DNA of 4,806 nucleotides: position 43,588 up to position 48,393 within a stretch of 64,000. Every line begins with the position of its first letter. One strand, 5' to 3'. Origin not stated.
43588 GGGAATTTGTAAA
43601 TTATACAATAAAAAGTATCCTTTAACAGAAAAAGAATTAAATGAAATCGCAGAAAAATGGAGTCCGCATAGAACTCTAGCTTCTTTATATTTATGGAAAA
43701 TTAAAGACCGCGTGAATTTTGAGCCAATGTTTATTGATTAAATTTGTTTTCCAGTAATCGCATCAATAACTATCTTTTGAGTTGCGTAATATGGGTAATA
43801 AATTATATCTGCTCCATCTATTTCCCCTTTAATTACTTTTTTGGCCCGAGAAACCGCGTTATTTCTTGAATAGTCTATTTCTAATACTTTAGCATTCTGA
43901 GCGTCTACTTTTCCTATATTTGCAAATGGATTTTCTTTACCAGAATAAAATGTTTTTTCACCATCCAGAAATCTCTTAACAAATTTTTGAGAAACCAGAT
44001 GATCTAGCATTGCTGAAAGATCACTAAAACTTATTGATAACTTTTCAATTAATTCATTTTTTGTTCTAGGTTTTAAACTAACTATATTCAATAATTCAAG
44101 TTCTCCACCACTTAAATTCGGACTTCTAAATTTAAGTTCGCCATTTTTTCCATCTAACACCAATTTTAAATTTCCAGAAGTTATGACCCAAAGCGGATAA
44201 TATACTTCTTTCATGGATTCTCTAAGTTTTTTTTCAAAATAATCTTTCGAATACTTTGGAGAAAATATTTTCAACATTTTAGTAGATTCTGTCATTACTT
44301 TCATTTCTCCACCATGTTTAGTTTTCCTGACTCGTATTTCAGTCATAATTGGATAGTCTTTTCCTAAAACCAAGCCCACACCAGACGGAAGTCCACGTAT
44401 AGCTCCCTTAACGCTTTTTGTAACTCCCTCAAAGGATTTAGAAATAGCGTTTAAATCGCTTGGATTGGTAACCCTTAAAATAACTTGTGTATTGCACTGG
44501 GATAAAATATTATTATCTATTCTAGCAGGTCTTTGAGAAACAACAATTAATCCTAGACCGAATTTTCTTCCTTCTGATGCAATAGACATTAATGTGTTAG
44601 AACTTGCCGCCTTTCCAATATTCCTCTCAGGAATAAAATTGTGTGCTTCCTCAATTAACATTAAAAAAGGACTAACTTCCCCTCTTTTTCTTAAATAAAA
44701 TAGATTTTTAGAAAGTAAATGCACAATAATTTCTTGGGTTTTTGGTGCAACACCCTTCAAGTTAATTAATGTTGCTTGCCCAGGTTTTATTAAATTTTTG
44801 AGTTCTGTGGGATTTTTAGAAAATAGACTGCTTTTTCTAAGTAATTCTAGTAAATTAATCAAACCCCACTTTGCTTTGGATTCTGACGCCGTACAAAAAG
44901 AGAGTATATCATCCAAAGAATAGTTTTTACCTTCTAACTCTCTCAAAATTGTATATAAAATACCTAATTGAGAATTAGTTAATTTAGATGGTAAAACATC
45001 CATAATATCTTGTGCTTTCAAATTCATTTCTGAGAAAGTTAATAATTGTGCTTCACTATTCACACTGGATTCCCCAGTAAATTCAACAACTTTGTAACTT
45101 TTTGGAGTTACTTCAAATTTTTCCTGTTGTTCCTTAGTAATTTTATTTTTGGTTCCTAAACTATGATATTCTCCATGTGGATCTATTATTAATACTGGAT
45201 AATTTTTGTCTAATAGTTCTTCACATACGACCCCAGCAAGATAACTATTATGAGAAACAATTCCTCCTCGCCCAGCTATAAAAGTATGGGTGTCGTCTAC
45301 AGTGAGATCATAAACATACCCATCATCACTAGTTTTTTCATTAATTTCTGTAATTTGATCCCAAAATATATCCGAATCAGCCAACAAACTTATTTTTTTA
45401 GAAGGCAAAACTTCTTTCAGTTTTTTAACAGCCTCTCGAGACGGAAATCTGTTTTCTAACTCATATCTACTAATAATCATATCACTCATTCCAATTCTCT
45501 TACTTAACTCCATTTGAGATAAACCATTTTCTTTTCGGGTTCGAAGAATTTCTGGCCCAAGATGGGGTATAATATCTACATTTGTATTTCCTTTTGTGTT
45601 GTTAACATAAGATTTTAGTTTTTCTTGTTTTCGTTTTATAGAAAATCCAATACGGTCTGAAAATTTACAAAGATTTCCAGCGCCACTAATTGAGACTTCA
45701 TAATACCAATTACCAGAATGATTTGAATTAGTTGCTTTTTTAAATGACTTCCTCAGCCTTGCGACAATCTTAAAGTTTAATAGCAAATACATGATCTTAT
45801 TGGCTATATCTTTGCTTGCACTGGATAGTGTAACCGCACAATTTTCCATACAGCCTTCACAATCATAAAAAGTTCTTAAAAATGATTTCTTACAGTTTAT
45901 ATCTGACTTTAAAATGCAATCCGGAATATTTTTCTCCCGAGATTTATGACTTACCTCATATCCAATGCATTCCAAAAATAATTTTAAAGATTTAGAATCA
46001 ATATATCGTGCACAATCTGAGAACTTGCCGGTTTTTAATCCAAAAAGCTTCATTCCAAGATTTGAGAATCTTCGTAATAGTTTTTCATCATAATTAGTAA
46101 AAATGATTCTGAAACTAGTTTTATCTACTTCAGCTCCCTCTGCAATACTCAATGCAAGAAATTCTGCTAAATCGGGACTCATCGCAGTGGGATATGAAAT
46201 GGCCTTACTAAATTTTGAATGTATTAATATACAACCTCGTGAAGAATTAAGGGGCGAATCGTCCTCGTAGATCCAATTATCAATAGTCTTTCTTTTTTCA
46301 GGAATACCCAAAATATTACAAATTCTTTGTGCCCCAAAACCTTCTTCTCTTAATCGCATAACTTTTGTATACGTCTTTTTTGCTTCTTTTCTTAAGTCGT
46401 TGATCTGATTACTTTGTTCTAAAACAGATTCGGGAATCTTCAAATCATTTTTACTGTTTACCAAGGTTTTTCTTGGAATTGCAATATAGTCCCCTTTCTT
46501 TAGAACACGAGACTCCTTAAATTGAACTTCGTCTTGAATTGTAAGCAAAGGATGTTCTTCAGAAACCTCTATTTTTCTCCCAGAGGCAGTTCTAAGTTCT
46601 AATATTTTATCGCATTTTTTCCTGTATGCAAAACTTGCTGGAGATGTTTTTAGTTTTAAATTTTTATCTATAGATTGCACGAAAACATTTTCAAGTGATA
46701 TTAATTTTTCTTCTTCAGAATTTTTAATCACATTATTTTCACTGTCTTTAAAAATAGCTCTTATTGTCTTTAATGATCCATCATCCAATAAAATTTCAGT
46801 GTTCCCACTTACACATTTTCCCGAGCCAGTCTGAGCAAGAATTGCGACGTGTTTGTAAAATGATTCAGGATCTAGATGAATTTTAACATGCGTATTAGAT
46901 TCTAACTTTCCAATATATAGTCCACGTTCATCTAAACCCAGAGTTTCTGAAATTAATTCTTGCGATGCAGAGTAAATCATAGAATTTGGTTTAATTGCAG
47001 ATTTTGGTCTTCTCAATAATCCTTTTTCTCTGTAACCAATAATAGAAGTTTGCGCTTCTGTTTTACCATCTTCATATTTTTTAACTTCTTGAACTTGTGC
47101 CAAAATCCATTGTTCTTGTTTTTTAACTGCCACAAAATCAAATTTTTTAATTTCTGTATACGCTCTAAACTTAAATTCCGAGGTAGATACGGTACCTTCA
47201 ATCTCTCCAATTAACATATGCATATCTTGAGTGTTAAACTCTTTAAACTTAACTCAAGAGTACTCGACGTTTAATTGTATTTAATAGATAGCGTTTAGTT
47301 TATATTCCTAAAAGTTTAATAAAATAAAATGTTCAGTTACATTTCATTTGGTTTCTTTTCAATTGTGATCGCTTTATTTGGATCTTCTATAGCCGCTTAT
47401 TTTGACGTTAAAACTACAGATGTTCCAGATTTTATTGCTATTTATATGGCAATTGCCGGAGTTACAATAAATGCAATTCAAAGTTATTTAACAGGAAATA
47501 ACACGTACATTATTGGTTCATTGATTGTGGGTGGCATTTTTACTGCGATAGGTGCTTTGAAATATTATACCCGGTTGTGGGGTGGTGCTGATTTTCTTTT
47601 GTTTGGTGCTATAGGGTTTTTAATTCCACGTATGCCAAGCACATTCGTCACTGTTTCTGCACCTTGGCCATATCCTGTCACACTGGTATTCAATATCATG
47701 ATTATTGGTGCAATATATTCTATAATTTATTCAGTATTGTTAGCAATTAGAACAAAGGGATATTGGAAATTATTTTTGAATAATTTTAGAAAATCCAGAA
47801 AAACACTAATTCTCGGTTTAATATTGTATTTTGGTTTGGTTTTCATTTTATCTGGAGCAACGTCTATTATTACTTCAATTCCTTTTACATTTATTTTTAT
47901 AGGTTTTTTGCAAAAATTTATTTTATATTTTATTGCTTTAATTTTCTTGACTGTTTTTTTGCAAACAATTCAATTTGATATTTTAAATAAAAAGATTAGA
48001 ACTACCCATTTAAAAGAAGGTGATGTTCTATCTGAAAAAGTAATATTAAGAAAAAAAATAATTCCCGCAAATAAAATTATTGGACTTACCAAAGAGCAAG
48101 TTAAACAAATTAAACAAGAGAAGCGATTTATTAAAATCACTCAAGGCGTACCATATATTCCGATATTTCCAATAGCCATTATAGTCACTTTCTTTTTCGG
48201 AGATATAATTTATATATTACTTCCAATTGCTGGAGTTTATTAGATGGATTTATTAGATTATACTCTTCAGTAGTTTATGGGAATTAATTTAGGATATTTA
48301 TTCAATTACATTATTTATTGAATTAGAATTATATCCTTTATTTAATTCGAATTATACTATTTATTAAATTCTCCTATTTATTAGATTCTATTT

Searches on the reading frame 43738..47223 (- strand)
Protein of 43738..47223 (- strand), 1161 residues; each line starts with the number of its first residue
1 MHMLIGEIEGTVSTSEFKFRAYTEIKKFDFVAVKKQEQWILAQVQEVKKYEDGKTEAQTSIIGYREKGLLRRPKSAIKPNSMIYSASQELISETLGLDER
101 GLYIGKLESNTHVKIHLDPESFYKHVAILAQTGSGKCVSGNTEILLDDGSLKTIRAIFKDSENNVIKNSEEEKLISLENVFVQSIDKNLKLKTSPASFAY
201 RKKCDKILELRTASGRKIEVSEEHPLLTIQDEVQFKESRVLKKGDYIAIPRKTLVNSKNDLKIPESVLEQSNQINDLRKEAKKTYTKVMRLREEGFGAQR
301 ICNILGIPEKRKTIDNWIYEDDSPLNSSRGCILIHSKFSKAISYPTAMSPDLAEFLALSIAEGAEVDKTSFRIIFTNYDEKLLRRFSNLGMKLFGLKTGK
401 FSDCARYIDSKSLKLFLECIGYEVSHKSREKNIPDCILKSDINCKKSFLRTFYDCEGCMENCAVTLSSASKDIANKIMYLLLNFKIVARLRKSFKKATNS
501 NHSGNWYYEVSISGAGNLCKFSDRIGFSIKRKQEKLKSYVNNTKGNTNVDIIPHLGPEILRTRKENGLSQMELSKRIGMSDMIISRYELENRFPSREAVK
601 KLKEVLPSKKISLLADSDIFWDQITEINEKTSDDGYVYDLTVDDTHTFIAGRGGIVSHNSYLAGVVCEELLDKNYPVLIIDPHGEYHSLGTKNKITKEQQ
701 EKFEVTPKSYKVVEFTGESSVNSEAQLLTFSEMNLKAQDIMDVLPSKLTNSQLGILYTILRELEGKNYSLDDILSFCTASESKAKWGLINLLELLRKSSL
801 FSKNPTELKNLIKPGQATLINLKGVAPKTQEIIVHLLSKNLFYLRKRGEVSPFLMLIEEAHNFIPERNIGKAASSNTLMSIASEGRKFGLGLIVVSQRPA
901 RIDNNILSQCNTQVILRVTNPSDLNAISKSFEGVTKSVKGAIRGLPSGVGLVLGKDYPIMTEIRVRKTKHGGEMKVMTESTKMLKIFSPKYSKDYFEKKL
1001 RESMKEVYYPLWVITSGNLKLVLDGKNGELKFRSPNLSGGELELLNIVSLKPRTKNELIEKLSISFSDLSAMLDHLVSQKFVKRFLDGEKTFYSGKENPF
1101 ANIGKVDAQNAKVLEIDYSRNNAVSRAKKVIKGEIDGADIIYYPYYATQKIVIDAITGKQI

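Call 14: search_protein_families(library=pfam, proteins=[window:43738-47223:-], max_evalue=0.001)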
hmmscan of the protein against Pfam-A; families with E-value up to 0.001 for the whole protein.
window:43738-47223:- (1161 aa): 6 families
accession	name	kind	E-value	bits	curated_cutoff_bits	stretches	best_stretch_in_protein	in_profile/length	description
PF01935.23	DUF87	-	1.5e-25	91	23.2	2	660-840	37-219/220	Helicase HerA, central domain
PF14890.11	Intein_splicing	-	3.6e-24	85.8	35.8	1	145-659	2-155/155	Intein splicing domain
PF14528.11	LAGLIDADG_3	-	2e-15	57.2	22.5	1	444-526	2-82/82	LAGLIDADG-like domain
PF12844.13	HTH_19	-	5.2e-06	26.7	30.2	1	559-602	4-47/64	Helix-turn-helix domain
PF01381.28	HTH_3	-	1.2e-05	25.7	23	1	562-607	4-49/55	Helix-turn-helix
PF13560.12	HTH_31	-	0.00035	21.3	27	1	555-604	2-52/64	Helix-turn-helix domain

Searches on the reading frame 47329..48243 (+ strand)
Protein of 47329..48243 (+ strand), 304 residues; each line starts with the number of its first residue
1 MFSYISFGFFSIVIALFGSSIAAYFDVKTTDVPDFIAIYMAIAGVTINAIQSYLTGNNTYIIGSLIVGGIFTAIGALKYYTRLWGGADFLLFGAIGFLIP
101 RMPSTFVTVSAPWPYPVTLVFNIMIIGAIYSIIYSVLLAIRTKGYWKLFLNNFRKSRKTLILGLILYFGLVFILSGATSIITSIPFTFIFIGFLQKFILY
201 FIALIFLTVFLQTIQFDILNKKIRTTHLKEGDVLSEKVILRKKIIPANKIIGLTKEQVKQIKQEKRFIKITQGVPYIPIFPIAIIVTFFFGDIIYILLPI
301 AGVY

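Call 14: search_protein_families(library=pfam, proteins=[window:47329-48243:+], max_evalue=0.001)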
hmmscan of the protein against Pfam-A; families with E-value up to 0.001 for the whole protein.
window:47329-48243:+ (304 aa): 1 family
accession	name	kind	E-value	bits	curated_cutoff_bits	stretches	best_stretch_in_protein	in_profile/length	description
PF01478.23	Peptidase_A24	-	9.7e-09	36.1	26.5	1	17-132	5-104/104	Type IV leader peptidase family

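Call 38: search_protein_families(library=ncbifam, proteins=[window:47329-48243:+], max_evalue=0.01)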
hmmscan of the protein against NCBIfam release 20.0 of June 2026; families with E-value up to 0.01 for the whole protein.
window:47329-48243:+ (304 aa): 1 family
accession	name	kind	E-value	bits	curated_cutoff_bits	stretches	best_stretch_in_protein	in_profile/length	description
NF040695.1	FlaK_Arch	equivalog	3.2e-06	26.9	330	1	13-140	4-129/230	preflagellin peptidase FlaK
